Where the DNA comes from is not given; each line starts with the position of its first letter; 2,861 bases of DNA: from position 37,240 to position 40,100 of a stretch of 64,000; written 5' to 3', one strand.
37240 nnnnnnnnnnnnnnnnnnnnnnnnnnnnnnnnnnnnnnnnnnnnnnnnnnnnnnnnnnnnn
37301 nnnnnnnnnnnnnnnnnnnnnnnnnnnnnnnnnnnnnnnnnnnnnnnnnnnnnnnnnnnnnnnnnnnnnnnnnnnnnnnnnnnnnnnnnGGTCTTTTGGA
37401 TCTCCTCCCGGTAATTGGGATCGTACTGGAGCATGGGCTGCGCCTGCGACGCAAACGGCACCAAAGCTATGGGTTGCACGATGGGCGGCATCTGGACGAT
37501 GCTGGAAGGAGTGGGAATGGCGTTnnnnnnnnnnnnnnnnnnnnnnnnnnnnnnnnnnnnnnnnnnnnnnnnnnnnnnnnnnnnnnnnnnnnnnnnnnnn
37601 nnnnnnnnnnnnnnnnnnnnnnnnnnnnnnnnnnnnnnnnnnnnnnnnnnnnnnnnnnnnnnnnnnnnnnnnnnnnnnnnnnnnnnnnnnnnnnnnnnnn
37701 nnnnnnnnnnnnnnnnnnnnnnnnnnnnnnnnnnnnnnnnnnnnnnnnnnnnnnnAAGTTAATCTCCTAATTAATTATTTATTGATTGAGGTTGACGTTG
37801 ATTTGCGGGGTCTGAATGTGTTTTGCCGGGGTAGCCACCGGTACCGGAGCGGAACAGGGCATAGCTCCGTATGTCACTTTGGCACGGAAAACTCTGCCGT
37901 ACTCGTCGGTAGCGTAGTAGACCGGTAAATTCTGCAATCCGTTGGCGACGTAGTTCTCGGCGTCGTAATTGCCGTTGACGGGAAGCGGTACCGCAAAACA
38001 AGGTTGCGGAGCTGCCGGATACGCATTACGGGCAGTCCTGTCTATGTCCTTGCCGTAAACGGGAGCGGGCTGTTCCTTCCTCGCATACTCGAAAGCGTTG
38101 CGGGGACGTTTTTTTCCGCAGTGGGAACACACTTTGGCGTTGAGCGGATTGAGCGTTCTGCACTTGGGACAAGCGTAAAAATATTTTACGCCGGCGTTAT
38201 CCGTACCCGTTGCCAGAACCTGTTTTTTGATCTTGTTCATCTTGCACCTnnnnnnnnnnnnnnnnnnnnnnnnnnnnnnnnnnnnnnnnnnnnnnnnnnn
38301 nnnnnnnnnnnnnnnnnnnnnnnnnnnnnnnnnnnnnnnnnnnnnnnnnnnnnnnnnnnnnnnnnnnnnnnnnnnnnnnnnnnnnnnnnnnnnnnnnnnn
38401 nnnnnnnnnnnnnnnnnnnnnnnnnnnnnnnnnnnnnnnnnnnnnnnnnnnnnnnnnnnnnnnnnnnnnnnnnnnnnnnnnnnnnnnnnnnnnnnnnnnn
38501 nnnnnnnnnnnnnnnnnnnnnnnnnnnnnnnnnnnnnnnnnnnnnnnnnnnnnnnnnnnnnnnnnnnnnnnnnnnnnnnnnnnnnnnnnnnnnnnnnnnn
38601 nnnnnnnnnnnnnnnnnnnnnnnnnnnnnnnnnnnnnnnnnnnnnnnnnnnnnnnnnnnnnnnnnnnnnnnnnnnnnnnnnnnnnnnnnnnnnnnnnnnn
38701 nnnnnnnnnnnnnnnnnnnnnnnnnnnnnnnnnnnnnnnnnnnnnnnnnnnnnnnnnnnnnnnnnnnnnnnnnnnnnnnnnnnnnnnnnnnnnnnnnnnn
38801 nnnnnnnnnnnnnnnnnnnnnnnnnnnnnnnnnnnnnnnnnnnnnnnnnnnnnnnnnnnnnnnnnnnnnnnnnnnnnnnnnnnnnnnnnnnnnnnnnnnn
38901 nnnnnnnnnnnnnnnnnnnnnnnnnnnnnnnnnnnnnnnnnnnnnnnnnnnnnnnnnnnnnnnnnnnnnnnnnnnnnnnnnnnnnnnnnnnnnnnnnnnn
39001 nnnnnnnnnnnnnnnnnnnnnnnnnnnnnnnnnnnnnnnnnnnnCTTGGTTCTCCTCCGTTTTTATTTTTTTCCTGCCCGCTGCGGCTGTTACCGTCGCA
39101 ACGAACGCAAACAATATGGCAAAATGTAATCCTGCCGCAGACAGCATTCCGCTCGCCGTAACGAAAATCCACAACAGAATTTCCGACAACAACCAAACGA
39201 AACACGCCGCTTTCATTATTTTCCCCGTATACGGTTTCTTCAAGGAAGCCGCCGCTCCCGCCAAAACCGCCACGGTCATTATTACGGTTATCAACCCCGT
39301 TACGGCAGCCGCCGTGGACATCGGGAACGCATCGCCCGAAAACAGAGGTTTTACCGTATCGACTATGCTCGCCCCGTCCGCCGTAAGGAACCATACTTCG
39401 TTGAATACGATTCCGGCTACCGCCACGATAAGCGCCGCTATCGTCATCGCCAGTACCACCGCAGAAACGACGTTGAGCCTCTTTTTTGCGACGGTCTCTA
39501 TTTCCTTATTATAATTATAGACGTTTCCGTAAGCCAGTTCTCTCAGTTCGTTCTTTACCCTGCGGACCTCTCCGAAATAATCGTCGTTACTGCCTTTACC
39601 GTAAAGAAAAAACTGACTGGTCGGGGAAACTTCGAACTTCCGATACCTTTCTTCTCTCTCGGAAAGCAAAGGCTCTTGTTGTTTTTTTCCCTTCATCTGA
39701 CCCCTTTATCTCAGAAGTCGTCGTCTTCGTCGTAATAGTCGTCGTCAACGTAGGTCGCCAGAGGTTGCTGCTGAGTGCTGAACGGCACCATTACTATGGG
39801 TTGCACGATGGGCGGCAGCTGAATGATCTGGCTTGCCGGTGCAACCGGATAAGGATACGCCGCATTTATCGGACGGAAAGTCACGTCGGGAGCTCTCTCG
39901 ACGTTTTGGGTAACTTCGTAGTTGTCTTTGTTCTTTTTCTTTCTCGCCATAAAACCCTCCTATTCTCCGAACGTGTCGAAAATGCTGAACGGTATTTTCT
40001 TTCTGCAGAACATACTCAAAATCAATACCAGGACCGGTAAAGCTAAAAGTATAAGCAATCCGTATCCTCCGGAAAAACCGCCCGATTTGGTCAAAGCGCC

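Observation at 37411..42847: A short linear motif recurs in six proteins of the locus, with a 24-nt identical DNA core in two of them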

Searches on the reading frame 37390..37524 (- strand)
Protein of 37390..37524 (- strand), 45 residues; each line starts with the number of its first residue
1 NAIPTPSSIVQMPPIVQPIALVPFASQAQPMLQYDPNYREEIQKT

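Call 15: find_homologous_proteins(query=A3, max_evalue=10)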
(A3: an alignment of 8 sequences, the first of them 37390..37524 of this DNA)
Query A3 (8 sequences) (45 aa, profile of the alignment): 42 proteins with E <= 10 among 45 candidates.
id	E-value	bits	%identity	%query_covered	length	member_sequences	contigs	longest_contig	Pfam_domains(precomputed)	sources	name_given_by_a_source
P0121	9.6e-15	72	64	56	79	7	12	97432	-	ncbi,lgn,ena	-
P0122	3.8e-13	66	57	62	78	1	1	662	-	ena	-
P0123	1.0e-12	65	61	62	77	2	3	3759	-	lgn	-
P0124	1.3e-12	65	64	56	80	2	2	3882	-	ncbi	-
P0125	1.4e-12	65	72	56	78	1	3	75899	-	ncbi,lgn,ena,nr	ncbi:MAG: hypothetical protein IJ735_04805 [Clostridia bacterium]|nr:hypothetical protein [Clostridi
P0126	1.6e-12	64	76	56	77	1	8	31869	-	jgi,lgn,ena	-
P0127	1.8e-12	64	52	64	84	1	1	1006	-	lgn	-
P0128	3.2e-12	63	68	56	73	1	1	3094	-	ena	-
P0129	3.7e-12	63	55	64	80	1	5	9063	-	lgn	-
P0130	3.7e-12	63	55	64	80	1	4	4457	-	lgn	-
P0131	3.9e-12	63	55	64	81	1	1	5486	-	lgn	-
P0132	4.3e-12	63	48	84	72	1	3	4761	-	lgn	-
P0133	6.6e-12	62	56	71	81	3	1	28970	-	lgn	-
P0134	1.2e-11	62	55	64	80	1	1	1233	-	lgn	-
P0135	1.7e-11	61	50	84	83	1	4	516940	-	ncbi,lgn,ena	-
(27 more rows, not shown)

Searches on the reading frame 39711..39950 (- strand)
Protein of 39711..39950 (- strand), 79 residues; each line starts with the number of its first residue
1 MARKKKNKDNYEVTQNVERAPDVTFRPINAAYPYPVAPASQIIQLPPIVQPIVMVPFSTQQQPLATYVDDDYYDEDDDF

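Call 5: search_protein_families(library=pfam, proteins=[window:39711-39950:-], max_evalue=1)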
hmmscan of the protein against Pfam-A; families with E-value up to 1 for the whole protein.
window:39711-39950:- (79 aa): 0 families

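Call 8: find_encoding_contigs(protein=window:39711-39950:-, flank=10000, max_places=8)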
Protein window:39711-39950:- (79 aa): 18 contigs read that carry it; 8 places shown.
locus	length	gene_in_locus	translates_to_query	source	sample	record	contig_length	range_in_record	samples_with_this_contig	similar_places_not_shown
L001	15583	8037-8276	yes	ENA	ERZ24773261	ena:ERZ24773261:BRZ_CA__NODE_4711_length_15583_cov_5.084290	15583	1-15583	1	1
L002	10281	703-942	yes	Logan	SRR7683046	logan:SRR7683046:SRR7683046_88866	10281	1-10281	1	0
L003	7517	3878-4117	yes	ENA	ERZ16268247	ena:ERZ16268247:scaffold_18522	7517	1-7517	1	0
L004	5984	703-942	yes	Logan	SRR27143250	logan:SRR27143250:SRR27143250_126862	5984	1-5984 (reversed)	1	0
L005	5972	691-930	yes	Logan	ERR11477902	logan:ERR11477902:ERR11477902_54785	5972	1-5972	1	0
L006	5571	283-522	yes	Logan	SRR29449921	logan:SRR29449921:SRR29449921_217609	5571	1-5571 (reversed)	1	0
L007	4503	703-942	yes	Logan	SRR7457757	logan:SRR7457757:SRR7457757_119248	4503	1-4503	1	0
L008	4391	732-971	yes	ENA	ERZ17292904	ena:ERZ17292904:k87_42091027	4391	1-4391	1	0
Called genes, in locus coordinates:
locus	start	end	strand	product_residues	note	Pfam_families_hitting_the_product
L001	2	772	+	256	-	?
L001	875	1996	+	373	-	-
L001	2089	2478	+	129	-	-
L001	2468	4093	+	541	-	PF00749:tRNA-synt_1c, PF03950:tRNA-synt_1c_C, PF20974:tRNA-synt_1c_C2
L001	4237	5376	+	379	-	-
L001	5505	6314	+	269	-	-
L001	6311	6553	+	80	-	-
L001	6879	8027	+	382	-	-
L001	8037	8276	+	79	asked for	-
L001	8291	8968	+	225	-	-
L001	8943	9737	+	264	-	-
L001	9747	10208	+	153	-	-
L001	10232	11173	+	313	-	-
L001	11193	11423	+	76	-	PF00550:PP-binding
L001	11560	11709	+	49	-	PF00471:Ribosomal_L33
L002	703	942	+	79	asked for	-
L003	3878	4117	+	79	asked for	-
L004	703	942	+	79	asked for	-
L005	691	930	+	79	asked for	-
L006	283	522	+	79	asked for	-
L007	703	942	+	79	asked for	-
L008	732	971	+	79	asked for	-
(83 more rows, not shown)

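Call 27: search_protein_representatives(alignment_id=A4)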
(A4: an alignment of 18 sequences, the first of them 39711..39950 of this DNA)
Query: 18 sequences, 77 profile positions. Proteins with E-value up to 0.001 (for the whole library): 185; up to 1e-10: 59; up to 1e-30: 0. The best 150 are listed.
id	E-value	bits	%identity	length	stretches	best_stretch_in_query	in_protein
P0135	7.8e-25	102.8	-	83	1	1-75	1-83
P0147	9.1e-25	102.5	-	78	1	1-75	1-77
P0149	1.1e-23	99.1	-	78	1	1-72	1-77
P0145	1.2e-20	89.3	-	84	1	14-71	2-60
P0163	4.0e-19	84.4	-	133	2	9-72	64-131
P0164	5.9e-19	83.9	-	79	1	1-77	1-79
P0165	7.0e-19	83.7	-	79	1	1-76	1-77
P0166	3.5e-18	81.4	-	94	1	3-75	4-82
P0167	1.8e-17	79.2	-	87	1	8-71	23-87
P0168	2.7e-17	78.6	-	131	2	25-74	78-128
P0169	9.8e-17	76.8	-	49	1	29-75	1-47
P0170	2.2e-16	75.7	-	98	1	1-73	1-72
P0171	4.5e-16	74.7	-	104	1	13-75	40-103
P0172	6.0e-16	74.3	-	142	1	1-74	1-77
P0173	6.6e-16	74.1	-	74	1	1-62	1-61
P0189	8.8e-13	64.1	-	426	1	25-75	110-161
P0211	1.4e-10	57.0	-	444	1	25-72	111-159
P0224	2.5e-09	53.1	-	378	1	13-73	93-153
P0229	3.5e-09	52.6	-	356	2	19-75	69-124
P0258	1.9e-07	47.1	-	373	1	25-71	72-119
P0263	4.3e-07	45.9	-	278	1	32-72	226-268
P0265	6.4e-07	45.4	-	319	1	35-73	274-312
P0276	2.2e-06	43.7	-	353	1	14-68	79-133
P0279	2.8e-06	43.3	-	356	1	27-73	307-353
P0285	5.2e-06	42.4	-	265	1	41-72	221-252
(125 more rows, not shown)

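Call 32: search_protein_families(library=ncbifam, proteins=[window:39711-39950:-], max_evalue=1)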
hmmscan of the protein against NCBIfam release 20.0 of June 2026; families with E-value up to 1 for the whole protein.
window:39711-39950:- (79 aa): 0 families

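Call 43: find_encoding_contigs(protein=P0224, flank=10000, max_places=3)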
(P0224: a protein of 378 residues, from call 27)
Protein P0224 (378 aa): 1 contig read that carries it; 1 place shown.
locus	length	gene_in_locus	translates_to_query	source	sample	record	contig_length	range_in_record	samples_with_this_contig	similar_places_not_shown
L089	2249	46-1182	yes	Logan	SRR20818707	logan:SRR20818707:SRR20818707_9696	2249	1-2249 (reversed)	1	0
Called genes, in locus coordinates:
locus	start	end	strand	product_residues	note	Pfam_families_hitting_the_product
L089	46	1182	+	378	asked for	-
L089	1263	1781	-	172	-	PF05683:Fumerase_C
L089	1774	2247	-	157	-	?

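Call 45: find_related_loci(query=A4, collection=viral_contigs, flank=5000)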
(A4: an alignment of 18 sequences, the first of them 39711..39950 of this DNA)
Query A4 (79 aa) in viral_contigs; peptide patterns used: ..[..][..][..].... (x = any residue, [..] = any of these).
12 stretches matched a pattern; 1 encode a relative of the query (tblastn E <= 1e-3); 1 distinct loci.
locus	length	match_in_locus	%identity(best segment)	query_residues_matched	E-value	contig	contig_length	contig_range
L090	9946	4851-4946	45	31-63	3e-5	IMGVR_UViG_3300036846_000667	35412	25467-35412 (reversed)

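Call 52: predict_structure(alignment_id=A4)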
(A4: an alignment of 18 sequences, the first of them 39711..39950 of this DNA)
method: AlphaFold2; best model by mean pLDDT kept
length: 79 residues; sequences in the alignment: 18
mean_pLDDT: 64.8   pTM: 0.18
mean pLDDT of the five models: 64.8, 63.7, 63.4, 59.7, 59.1
residues with pLDDT >= 90: 0; 70-90: 26; 50-70: 49; < 50: 4
segments of 3 or more residues with pLDDT < 50: 77-79
pLDDT, mean of each block of 10 residues (from residue 1): 60 59 67 72 73 72 64 51
secondary structure, 60 per line:
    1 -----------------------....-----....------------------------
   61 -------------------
elements in order: E24-27 E33-36

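Call 57: search_solved_structures(query=A4, max_evalue=10, show_alignments=3)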
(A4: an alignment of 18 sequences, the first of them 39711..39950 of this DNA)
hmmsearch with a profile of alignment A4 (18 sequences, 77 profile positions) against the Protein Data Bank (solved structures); distinct sequences matched with E-value up to 10: 0.

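Call 62: search_protein_families(library=padloc, proteins=[window:39711-39950:-], max_evalue=0.01)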
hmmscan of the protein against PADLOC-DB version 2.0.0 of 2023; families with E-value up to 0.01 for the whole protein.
window:39711-39950:- (79 aa): 0 families

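Call 63: search_protein_families(library=phrogs, proteins=[window:39711-39950:-], max_evalue=0.01)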
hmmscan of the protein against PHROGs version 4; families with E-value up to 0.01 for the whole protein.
window:39711-39950:- (79 aa): 0 families

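Call 65: search_protein_families(library=pfam, proteins=[P0189, P0211, P0224, P0258, P0229, P0276, P0279, P0265, P0263, P0285], max_evalue=0.01)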
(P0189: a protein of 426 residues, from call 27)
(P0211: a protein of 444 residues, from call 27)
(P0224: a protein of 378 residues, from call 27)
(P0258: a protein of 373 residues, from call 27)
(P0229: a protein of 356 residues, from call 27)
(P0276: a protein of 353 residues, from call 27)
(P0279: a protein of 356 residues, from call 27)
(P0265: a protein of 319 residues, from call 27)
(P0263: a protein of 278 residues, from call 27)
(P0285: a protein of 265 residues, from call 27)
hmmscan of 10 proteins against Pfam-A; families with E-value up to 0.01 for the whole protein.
P0189 (426 aa): 0 families

P0211 (444 aa): 0 families

P0224 (378 aa): 1 family
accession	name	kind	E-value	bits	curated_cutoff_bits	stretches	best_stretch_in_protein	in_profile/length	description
PF17555.7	TssN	-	0.0044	16.9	30.3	1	194-309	20-135/274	Type VI secretion system, TssN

P0258 (373 aa): 1 family
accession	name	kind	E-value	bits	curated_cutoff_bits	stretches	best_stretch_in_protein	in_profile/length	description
PF12420.13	DUF3671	-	0.002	18.1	34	0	187-288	156-209/223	Fam-L, Fam-M like protein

P0229 (356 aa): 0 families

P0276 (353 aa): 0 families

P0279 (356 aa): 6 families
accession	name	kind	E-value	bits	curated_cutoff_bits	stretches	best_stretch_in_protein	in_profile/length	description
PF12773.13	DZR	-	3.9e-12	46.6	27.3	3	33-80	1-45/45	Double zinc ribbon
PF13240.11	Zn_Ribbon_1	-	1.3e-10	41.1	25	2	207-226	2-21/23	zinc-ribbon domain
PF13248.11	Zn_ribbon_3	-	6.9e-08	32.1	27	0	30-51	2-23/26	zinc-ribbon domain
PF18912.6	DZR_2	-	9.9e-07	28.9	27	1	32-79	9-55/56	Double zinc ribbon domain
PF00641.23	Zn_ribbon_RanBP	-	0.0053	16.4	27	1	207-225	7-25/30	Zn-finger in Ran binding protein and others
PF24463.1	DUF7577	-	0.0081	16.2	28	1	61-82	4-25/27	Domain of unknown function (DUF7577)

P0265 (319 aa): 4 families
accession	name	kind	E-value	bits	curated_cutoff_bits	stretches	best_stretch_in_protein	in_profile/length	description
PF13240.11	Zn_Ribbon_1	-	0.00027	21.1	25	1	123-143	2-22/23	zinc-ribbon domain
PF13248.11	Zn_ribbon_3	-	0.0011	18.8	27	1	122-142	4-24/26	zinc-ribbon domain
PF12773.13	DZR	-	0.0015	19.1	27.3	1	123-141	27-45/45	Double zinc ribbon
PF21074.2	GDH_C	-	0.006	16.2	26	1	28-94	265-331/339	Glutamate dehydrogenase, C-terminal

P0263 (278 aa): 5 families
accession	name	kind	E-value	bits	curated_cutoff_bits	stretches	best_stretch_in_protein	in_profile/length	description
PF13240.11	Zn_Ribbon_1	-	0.00013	22.1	25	1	131-150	2-21/23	zinc-ribbon domain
PF00641.23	Zn_ribbon_RanBP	-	0.00018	21.1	27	1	131-149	7-25/30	Zn-finger in Ran binding protein and others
PF13248.11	Zn_ribbon_3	-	0.0028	17.5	27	1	130-149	4-23/26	zinc-ribbon domain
PF24463.1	DUF7577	-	0.0065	16.5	28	0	130-150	4-24/27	Domain of unknown function (DUF7577)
PF12773.13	DZR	-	0.0072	16.9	27.3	0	131-149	27-45/45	Double zinc ribbon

P0285 (265 aa): 8 families
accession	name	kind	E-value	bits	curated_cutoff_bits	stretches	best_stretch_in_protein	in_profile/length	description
PF12773.13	DZR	-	6.1e-22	78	27.3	3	4-52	1-45/45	Double zinc ribbon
PF13240.11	Zn_Ribbon_1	-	5.2e-17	61.5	25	3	4-24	2-22/23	zinc-ribbon domain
PF13248.11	Zn_ribbon_3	-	2.3e-11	43.2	27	3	130-152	2-24/26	zinc-ribbon domain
PF18912.6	DZR_2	-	4.5e-09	36.4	27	1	4-51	10-55/56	Double zinc ribbon domain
PF24463.1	DUF7577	-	2.3e-08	33.9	28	1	3-23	4-24/27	Domain of unknown function (DUF7577)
PF17032.10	Zn_ribbon_15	-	1.1e-07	33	28.9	1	2-22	53-73/73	zinc-ribbon family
PF07191.17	Zn_ribbon_6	-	0.0015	18.9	25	0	48-85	3-39/67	Double zinc ribbon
PF24460.1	DUF7575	-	0.0089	15.8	28.5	0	3-25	5-27/28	Domain of unknown function (DUF7575)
